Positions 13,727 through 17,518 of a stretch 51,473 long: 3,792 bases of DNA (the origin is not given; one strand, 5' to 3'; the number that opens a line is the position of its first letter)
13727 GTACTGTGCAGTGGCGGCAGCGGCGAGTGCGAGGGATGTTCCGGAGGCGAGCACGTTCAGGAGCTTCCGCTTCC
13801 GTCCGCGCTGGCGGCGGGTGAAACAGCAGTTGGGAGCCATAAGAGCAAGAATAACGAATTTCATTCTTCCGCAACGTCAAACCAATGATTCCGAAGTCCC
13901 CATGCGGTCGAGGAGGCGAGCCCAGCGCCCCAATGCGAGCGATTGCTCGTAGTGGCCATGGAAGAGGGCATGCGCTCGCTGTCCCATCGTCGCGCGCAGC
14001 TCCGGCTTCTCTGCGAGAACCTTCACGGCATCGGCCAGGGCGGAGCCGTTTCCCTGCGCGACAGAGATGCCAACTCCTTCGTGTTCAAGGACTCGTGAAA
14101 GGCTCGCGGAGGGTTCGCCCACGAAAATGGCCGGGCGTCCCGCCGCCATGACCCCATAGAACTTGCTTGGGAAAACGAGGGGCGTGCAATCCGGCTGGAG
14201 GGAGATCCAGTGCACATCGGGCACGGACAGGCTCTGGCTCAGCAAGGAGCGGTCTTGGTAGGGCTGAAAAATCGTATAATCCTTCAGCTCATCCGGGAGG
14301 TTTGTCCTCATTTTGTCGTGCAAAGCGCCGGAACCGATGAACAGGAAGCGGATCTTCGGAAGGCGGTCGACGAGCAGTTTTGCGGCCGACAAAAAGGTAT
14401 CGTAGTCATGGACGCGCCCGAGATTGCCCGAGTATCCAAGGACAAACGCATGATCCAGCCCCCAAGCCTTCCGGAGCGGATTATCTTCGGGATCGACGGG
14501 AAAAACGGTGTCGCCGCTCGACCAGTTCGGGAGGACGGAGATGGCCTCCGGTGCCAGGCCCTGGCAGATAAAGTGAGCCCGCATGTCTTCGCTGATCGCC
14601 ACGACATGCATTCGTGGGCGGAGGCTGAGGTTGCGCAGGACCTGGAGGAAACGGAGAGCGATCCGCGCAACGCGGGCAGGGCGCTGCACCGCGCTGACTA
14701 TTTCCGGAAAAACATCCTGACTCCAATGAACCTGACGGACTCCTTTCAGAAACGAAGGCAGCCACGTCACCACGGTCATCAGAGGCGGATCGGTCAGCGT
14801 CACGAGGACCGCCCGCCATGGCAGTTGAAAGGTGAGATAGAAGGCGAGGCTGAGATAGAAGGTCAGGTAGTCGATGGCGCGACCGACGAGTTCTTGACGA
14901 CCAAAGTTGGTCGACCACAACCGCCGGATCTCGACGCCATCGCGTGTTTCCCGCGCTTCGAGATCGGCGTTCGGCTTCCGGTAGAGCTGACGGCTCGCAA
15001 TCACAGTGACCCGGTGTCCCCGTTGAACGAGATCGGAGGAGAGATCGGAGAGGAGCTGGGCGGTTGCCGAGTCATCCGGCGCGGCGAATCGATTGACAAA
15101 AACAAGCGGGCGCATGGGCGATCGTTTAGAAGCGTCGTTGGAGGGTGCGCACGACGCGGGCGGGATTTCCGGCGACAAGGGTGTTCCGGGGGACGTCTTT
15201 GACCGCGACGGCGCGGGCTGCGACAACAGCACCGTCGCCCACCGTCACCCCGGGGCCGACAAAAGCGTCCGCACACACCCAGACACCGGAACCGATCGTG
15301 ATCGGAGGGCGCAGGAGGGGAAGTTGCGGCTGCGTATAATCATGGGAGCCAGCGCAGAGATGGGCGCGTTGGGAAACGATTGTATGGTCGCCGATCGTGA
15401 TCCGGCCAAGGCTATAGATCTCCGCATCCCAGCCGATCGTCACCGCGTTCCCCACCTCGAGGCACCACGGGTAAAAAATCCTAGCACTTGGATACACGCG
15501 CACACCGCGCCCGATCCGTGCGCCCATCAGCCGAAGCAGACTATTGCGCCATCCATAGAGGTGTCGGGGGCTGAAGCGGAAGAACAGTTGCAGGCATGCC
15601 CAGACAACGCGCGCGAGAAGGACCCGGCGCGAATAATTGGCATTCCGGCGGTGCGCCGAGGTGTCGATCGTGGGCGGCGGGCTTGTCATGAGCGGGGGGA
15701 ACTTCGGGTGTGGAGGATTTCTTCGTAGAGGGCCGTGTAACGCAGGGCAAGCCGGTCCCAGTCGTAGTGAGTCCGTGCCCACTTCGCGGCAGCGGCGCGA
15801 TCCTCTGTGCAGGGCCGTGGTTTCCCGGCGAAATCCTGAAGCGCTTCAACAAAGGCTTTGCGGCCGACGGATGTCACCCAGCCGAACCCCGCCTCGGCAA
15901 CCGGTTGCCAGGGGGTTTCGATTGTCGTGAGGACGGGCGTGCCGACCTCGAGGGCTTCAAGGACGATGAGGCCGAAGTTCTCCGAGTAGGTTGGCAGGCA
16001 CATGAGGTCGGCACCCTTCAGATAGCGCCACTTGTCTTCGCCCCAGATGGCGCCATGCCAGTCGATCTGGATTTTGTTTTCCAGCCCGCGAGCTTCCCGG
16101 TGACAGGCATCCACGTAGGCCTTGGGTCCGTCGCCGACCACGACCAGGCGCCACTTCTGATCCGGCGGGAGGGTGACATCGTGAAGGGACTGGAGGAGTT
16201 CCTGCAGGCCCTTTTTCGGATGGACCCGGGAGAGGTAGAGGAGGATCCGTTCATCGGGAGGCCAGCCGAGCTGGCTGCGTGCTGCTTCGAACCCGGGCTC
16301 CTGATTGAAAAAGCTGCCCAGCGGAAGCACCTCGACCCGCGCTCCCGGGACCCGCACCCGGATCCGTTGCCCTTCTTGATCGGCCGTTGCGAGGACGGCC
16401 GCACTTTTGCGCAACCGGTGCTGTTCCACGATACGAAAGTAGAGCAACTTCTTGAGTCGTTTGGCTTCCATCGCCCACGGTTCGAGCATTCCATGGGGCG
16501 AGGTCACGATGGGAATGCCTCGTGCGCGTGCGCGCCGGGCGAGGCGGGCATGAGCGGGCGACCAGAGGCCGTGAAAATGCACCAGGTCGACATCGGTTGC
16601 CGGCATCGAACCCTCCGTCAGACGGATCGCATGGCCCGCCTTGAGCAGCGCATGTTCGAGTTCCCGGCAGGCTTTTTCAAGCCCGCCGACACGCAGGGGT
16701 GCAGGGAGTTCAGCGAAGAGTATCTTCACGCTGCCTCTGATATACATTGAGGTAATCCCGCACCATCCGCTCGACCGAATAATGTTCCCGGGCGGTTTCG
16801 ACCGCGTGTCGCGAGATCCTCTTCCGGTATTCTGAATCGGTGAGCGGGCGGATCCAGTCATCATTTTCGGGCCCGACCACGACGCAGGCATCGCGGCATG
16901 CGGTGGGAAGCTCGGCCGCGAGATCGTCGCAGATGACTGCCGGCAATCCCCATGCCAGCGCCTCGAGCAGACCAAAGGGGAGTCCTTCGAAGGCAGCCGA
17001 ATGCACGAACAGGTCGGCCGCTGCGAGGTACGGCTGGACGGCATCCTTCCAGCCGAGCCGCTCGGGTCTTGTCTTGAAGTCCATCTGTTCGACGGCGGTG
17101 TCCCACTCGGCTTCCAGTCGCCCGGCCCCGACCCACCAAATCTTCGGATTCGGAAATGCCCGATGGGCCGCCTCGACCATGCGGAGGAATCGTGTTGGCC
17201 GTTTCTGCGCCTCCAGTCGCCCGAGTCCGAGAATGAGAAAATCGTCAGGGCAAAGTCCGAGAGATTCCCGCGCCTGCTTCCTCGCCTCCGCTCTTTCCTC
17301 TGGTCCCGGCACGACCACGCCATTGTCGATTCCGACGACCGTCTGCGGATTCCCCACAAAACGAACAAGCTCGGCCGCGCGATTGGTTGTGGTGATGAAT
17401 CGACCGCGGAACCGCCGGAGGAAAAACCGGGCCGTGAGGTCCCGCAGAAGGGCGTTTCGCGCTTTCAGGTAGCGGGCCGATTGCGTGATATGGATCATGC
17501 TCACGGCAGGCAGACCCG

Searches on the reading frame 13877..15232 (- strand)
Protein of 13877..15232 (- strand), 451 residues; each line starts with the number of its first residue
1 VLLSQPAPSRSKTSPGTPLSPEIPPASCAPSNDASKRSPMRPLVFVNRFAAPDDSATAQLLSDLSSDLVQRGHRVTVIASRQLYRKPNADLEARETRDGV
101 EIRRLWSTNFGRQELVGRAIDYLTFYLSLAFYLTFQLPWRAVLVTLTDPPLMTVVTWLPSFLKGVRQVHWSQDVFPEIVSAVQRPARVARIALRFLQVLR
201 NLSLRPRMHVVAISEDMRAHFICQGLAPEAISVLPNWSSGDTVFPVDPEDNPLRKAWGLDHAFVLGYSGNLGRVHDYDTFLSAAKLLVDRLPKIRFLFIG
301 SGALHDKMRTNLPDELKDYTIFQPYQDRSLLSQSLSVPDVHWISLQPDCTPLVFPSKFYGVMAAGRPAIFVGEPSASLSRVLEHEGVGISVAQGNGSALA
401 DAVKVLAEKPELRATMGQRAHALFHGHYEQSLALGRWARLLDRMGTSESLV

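Call 100: search_protein_families(library=pfam, proteins=[window:13877-15232:-], max_evalue=0.001)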
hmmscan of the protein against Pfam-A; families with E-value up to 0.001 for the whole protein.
window:13877-15232:- (451 aa): 4 families
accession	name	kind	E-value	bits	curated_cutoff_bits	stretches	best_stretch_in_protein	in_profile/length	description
PF13579.12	Glyco_trans_4_4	-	6.2e-12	46.6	29.7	1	62-237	8-158/158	Glycosyl transferase 4-like domain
PF00534.26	Glycos_transf_1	-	9.9e-09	35.4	26.4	1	261-420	14-169/172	Glycosyl transferases group 1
PF13692.12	Glyco_trans_1_4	-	6.8e-08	33.3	27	1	263-407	2-140/142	Glycosyl transferases group 1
PF13439.12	Glyco_transf_4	-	2e-07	31.6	28.5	1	61-236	8-164/170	Glycosyltransferase Family 4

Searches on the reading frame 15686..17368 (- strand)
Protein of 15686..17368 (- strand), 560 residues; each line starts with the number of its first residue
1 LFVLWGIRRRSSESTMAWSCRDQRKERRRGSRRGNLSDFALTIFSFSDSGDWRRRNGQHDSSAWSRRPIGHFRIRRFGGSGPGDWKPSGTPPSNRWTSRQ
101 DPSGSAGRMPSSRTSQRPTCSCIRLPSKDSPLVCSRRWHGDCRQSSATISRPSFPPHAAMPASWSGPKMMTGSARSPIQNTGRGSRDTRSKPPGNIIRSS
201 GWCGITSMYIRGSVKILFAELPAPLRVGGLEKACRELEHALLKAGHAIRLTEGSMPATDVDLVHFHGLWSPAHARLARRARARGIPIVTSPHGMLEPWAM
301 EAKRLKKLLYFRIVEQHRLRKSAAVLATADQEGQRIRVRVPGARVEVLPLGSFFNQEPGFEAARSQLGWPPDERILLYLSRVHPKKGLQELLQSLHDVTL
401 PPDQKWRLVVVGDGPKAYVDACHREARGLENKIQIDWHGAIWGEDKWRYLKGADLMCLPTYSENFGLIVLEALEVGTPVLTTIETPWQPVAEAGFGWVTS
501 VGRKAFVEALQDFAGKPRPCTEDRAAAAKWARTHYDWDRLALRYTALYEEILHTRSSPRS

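Call 100: search_protein_families(library=pfam, proteins=[window:15686-17368:-], max_evalue=0.001)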
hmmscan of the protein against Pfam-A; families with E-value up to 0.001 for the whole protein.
window:15686-17368:- (560 aa): 5 families
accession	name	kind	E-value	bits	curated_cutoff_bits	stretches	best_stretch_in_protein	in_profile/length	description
PF00534.26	Glycos_transf_1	-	1e-26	94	26.4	1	361-517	3-159/172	Glycosyl transferases group 1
PF13692.12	Glyco_trans_1_4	-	2.4e-19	70.4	27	1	374-484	2-108/142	Glycosyl transferases group 1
PF13439.12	Glyco_transf_4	-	2.2e-13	51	28.5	1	258-351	71-165/170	Glycosyltransferase Family 4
PF13579.12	Glyco_trans_4_4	-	2.7e-11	44.5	29.7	1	251-351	67-158/158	Glycosyl transferase 4-like domain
PF20706.3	GT4-conflict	-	5.4e-07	29.4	26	1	352-482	173-311/385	Family 4 Glycosyltransferase in conflict systems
